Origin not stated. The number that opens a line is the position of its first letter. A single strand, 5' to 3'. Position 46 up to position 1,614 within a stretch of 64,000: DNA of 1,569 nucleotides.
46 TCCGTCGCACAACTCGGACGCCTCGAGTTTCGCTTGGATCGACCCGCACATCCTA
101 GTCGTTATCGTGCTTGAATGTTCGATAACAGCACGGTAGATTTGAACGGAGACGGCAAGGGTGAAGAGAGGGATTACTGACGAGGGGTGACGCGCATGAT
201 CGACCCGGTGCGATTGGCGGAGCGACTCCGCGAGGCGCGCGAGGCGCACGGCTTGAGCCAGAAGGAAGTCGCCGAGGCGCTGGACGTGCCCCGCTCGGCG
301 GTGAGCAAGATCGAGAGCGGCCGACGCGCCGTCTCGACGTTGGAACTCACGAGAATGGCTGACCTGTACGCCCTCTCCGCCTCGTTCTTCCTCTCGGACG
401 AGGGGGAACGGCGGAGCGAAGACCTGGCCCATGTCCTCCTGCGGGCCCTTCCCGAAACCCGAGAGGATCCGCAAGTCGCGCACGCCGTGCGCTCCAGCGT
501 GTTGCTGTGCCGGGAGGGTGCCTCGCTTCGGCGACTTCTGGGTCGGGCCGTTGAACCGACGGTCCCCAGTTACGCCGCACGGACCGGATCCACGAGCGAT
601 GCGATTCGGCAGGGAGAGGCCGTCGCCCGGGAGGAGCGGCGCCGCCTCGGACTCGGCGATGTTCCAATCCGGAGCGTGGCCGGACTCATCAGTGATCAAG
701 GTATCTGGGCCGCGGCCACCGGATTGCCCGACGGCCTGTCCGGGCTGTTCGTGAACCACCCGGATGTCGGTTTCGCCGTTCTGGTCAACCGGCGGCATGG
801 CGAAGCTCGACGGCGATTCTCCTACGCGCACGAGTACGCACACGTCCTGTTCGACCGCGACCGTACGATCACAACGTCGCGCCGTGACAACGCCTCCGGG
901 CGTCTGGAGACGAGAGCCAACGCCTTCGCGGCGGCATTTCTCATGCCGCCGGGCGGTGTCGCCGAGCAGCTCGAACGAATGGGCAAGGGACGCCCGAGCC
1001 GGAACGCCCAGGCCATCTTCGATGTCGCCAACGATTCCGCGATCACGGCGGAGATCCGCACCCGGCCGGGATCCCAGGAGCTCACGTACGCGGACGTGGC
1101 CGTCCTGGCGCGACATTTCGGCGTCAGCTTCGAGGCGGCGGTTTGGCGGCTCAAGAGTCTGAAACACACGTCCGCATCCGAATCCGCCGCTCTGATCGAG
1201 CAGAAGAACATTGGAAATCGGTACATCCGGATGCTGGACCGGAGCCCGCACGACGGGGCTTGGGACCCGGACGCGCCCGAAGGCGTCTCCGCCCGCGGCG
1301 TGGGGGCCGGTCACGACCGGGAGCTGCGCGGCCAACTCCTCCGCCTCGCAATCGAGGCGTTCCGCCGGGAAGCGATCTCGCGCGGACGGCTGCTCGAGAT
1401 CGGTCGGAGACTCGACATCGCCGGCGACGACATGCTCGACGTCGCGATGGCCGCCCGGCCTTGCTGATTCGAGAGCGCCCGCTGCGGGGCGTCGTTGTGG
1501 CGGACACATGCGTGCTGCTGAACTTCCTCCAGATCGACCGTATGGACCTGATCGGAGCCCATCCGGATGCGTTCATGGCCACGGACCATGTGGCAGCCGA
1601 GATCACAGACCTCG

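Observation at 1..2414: Candidate toxin-antitoxin / defence module: XRE-HTH/ImmA(COG2856) metallopeptidase translationally coupled to a PIN-domain protein, behind a low-GC leader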

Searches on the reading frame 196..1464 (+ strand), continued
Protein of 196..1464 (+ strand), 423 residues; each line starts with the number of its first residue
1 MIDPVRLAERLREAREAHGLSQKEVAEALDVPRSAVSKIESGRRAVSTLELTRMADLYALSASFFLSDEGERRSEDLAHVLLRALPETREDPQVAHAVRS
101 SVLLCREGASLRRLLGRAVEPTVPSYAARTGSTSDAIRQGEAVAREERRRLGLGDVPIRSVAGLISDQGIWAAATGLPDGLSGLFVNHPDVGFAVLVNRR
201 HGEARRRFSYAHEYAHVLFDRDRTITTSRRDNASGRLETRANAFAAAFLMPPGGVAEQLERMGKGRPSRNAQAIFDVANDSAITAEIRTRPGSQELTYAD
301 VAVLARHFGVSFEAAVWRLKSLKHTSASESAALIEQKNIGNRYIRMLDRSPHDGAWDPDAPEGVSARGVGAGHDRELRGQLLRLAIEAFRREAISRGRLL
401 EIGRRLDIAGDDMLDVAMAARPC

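Call 87: find_encoding_contigs(protein=P0088, flank=5000, max_places=2)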
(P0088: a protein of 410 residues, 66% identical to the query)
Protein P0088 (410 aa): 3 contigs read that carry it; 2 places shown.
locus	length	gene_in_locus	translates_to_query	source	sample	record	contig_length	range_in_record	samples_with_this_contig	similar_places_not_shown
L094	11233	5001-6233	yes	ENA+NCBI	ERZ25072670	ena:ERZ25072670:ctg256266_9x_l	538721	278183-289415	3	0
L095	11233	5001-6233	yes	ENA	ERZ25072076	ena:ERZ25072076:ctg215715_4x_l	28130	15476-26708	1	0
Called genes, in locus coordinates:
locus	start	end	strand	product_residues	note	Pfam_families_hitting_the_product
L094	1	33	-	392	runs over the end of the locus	-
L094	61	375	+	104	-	-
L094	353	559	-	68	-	-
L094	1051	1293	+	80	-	-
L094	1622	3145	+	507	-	PF00899:ThiF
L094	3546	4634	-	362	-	PF00270:DEAD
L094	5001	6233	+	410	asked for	PF01381:HTH_3, PF12844:HTH_19, PF13560:HTH_31, PF06114:Peptidase_M78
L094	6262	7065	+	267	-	PF13671:AAA_33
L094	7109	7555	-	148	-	-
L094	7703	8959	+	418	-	PF17170:DUF5128 (weak)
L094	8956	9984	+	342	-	PF17170:DUF5128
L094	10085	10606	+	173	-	-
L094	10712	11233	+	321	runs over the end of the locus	PF07992:Pyr_redox_2, PF13738:Pyr_redox_3, PF00070:Pyr_redox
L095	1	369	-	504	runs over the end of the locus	-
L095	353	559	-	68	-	-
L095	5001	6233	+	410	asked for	PF01381:HTH_3, PF12844:HTH_19, PF13560:HTH_31, PF06114:Peptidase_M78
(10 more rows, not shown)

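Call 89: find_encoding_contigs(protein=P0089, flank=5000, max_places=2)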
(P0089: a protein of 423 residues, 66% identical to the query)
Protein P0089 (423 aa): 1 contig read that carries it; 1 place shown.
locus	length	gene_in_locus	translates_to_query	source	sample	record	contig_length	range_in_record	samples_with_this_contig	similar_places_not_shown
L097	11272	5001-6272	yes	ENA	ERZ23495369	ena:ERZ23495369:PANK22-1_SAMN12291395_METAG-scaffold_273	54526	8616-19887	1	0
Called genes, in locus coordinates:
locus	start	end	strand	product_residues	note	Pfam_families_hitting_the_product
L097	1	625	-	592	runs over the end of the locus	PF01839:FG-GAP (faint), PF13517:FG-GAP_3, PF07593:UnbV_ASPIC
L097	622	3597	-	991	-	PF22113:Mtrc-MtrF_II-IV_dom (weak), PF13428:TPR_14 (faint), PF00515:TPR_1 (faint), PF23914:TPR_CcmH_CycH (faint), PF14559:TPR_19 (faint), PF07719:TPR_2 (weak), PF13432:TPR_16 (weak)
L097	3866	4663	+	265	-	PF13671:AAA_33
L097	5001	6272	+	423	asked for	PF01381:HTH_3, PF12844:HTH_19, PF13560:HTH_31, PF06114:Peptidase_M78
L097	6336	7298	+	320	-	PF03486:HI0933_like (faint), PF07992:Pyr_redox_2, PF13738:Pyr_redox_3, PF00070:Pyr_redox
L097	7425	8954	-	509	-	PF00474:SSF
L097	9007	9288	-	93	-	PF02566:OsmC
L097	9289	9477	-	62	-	-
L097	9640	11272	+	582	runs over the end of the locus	PF05960:DUF885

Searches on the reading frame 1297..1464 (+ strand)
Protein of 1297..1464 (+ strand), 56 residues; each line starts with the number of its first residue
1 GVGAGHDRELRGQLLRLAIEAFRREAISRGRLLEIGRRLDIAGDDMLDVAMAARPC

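Call 53: search_solved_structures(query=A6, max_evalue=10, show_alignments=2)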
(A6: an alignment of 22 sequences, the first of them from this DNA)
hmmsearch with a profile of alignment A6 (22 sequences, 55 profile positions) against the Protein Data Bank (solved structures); distinct sequences matched with E-value up to 10: 28.
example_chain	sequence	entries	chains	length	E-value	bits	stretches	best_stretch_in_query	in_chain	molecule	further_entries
5byo_A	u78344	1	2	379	6.4e-27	96.2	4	34-52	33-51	dTor_12x31L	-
4yxz_A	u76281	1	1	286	9.3e-21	76.5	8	34-52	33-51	dTor_9x31L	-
4yxy_A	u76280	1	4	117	2.6e-06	30.2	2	34-52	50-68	dTor_9x31L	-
6n4n_C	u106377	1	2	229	0.0062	19.4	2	5-20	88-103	Rosetta-designed danoprevir/NS3a complex reader 2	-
5cwp_A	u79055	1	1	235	0.0073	19.2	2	5-20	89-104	Designed helical repeat protein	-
7unj_A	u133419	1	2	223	0.013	18.4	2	5-20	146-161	SP1-ZnPPaM designed chlorophyll dimer protein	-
8f6r_A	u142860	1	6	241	0.017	18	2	5-20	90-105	De novo designed oligomeric protein C6-79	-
6xss_A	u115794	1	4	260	0.039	16.8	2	5-20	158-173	C4_nat_HFuse-7900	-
5jee_A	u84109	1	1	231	0.046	16.6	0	30-54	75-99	DNA repair and recombination protein RadA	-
5j4h_A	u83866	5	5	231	0.05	16.5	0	30-54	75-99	DNA repair and recombination protein RadA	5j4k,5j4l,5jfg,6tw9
6tw4_A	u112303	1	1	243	0.06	16.3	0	30-54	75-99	DNA repair and recombination protein RadA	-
6tuu_A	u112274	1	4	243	0.11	15.4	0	30-54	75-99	DNA repair and recombination protein RadA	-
1jgg_A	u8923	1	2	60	0.11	15.4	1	10-43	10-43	Segmentation Protein Even-Skipped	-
9vfj_3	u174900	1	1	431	0.13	15.1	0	18-31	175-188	LHCI-3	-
9yzl_E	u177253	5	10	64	0.13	15.1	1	10-43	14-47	Segmentation protein even-skipped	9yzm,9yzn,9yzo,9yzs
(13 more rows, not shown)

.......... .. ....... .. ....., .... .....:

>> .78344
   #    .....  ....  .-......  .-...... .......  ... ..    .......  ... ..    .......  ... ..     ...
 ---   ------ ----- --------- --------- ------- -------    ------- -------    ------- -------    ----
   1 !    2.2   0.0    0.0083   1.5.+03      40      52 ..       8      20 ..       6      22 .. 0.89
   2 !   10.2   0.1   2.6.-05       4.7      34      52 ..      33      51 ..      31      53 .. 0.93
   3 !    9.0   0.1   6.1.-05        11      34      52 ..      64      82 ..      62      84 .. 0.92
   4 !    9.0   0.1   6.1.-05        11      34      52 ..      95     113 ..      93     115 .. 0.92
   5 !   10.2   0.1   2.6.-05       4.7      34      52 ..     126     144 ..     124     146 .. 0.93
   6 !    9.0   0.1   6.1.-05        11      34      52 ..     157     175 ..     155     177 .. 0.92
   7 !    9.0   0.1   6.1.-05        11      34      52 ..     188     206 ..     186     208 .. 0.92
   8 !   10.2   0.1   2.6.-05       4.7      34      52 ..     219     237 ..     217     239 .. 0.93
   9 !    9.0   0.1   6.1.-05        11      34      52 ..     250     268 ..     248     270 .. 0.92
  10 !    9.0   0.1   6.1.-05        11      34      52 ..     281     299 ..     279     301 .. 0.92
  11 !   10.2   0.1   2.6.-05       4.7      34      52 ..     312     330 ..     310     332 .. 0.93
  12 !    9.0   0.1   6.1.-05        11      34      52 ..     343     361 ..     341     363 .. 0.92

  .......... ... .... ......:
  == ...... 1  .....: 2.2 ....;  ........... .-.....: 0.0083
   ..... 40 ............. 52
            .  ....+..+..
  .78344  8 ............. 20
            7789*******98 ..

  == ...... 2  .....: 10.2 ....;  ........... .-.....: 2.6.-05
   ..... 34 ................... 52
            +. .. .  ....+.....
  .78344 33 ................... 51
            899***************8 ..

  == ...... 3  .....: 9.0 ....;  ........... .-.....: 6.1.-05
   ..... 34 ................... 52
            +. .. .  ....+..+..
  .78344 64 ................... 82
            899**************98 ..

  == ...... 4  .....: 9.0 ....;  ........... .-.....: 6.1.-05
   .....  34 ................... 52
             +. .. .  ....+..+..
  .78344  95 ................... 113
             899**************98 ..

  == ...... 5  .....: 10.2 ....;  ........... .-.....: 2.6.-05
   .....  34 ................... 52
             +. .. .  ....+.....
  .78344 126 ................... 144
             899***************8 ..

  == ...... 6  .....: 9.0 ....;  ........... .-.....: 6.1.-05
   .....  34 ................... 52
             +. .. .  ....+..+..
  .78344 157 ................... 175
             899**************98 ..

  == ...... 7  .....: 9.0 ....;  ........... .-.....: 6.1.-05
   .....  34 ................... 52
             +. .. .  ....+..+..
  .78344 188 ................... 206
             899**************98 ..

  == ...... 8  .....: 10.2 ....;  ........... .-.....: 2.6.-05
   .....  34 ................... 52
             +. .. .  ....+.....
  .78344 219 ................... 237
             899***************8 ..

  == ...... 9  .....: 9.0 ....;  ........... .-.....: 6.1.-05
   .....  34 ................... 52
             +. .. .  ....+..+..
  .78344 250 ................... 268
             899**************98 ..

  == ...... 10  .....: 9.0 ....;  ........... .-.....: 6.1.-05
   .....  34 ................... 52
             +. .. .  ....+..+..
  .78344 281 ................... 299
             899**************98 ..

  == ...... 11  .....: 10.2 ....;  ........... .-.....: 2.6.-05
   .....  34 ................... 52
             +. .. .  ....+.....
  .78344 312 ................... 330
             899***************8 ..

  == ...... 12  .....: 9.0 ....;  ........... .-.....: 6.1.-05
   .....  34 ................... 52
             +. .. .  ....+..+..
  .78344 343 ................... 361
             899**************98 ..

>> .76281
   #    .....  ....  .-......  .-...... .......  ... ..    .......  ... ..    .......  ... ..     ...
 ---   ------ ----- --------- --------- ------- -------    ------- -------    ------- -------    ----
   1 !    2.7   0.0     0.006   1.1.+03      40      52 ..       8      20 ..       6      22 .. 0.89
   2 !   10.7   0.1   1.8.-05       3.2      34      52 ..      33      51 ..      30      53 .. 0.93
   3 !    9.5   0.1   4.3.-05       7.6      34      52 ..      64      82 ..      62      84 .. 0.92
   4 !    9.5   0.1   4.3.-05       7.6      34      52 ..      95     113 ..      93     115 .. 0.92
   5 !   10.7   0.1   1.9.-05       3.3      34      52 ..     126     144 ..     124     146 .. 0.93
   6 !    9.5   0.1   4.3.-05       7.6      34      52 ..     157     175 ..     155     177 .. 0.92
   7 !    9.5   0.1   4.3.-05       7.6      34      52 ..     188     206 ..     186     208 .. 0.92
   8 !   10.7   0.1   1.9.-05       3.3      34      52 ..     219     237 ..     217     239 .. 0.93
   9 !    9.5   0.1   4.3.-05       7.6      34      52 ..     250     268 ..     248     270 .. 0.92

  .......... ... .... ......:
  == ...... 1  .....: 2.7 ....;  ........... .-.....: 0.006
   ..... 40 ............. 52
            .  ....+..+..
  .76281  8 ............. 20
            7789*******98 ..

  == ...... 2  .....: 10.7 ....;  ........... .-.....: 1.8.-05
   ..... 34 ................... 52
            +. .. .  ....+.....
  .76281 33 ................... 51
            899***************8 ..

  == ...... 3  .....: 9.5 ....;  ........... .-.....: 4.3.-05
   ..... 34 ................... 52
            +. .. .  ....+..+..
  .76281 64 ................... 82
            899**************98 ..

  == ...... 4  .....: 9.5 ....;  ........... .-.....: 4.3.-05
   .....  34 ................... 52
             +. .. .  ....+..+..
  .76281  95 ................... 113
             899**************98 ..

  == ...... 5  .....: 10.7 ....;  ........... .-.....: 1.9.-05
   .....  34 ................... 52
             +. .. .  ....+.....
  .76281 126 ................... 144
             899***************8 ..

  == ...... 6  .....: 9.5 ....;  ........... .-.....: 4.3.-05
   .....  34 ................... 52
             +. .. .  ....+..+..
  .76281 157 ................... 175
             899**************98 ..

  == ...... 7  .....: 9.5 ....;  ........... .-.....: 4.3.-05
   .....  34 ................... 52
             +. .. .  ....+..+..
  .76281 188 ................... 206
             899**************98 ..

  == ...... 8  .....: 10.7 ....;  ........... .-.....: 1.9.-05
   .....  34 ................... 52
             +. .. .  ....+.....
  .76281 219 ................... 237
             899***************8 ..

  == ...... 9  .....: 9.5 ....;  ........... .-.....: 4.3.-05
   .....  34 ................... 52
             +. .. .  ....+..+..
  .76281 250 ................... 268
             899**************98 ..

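Call 81: search_protein_representatives(alignment_id=A6)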
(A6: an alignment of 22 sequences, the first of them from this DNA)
Query: 22 sequences, 55 profile positions. Proteins with E-value up to 0.001 (for the whole library): 298; up to 1e-10: 94; up to 1e-30: 0. The best 150 are listed.
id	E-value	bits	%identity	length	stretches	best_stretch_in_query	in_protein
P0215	6.1e-25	102.7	-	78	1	2-54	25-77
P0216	1.1e-23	98.7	-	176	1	3-55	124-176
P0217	1.4e-22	95.2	-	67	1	2-54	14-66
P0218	7.8e-22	92.8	-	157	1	4-54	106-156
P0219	8.7e-22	92.6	-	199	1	2-54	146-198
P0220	1.4e-21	91.9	-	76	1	2-54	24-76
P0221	1.8e-19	85.2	-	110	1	3-54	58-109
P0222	2.5e-19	84.8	-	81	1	4-54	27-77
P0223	8.2e-19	83.1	-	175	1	2-55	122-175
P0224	4.0e-18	80.9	-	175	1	4-55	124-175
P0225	4.1e-18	80.9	-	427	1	3-54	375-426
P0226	5.5e-18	80.5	-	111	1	3-53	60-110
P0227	1.4e-17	79.2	-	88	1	6-55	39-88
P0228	3.3e-17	78.0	-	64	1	3-52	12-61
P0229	3.5e-17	77.9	-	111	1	2-45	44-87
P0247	3.6e-15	71.4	-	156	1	2-38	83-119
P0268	3.6e-13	65.1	-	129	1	2-52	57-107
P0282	4.0e-12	61.7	-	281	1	6-46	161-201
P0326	4.8e-10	55.0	-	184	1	5-53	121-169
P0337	3.5e-09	52.3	-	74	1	5-48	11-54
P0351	2.8e-08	49.4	-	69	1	2-54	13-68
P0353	3.5e-08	49.1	-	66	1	2-46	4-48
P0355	3.7e-08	49.0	-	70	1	7-49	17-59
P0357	4.4e-08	48.8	-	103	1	6-44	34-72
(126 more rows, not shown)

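Call 82: search_protein_families(library=pfam, proteins=[P0337, P0353, P0357, P0355, P0351, P0229, P0268, P0247, P0282, P0326], max_evalue=0.1)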
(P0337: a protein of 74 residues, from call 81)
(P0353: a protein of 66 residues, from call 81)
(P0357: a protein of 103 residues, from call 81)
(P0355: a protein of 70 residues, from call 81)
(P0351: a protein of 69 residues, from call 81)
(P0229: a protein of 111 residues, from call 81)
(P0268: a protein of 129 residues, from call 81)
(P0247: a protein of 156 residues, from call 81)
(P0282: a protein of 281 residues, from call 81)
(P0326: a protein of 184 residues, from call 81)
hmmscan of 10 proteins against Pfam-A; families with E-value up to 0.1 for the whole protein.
P0337 (74 aa): 0 families

P0353 (66 aa): 1 family
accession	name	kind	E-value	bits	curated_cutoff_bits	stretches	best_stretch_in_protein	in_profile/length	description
PF03683.19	UPF0175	-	0.02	15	27.9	1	16-39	22-45/75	Uncharacterised protein family (UPF0175)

P0357 (103 aa): 1 family
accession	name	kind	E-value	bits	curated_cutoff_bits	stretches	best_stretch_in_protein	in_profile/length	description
PF03683.19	UPF0175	-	0.086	13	27.9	0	41-64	21-44/75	Uncharacterised protein family (UPF0175)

P0355 (70 aa): 1 family
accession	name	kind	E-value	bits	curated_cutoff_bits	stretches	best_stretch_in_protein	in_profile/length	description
PF03683.19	UPF0175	-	0.00022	21.3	27.9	1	18-47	15-45/75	Uncharacterised protein family (UPF0175)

P0351 (69 aa): 0 families

P0229 (111 aa): 1 family
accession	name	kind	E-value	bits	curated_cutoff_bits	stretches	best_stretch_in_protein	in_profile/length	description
PF03683.19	UPF0175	-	0.00092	19.3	27.9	1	47-96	12-60/75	Uncharacterised protein family (UPF0175)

P0268 (129 aa): 0 families

P0247 (156 aa): 1 family
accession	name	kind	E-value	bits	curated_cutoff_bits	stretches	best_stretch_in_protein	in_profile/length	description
PF03683.19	UPF0175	-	0.081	13.1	27.9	0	86-116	12-43/75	Uncharacterised protein family (UPF0175)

P0282 (281 aa): 1 family
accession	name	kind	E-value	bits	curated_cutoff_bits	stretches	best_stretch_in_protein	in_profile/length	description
PF06114.19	Peptidase_M78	-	0.0034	17.6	22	1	6-31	42-67/123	IrrE N-terminal-like domain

P0326 (184 aa): 6 families
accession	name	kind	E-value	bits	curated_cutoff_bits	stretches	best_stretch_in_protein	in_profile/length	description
PF01381.28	HTH_3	-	3.2e-12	46.7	23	1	10-64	1-55/55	Helix-turn-helix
PF13560.12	HTH_31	-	1.7e-08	35.1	27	1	5-59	1-56/64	Helix-turn-helix domain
PF13413.12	HTH_25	-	0.0016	18.6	24.6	1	11-42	3-34/62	Helix-turn-helix domain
PF12844.13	HTH_19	-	0.011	16.1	30.2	1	7-65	1-59/64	Helix-turn-helix domain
PF13744.12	HTH_37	-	0.026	14.8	27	1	4-54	17-65/80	Helix-turn-helix domain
PF20432.4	Xre-like-HTH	-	0.054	14.2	25.8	1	2-58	6-62/63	Antitoxin Xre-like helix-turn-helix domain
